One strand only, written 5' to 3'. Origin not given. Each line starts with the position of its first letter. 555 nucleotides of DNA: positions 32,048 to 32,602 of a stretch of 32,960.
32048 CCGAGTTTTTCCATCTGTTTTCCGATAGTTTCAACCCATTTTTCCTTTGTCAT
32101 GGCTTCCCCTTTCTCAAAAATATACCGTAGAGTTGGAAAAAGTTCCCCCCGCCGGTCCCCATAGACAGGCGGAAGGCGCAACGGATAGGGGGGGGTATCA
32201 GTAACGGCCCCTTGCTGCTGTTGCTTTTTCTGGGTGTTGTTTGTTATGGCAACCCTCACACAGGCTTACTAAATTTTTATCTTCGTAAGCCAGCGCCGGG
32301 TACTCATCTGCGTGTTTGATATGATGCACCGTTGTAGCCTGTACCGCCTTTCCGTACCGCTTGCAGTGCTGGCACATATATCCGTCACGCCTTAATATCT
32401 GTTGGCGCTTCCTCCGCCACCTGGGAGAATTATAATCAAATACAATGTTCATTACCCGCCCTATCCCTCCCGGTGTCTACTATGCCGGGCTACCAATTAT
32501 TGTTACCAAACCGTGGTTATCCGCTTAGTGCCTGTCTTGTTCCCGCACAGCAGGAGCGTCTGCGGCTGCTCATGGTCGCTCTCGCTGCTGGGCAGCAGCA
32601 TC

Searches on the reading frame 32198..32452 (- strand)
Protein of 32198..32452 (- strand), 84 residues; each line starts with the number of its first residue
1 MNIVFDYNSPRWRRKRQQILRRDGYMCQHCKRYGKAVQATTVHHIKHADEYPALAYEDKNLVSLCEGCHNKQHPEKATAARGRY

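Call 81: search_protein_families(library=pfam, max_evalue=0.001, proteins=[window:32198-32452:-])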
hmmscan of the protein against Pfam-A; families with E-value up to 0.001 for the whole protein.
window:32198-32452:- (84 aa): 1 family
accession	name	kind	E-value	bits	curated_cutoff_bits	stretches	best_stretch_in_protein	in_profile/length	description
PF01844.29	HNH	-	1.8e-09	38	21.4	1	27-74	1-46/47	HNH endonuclease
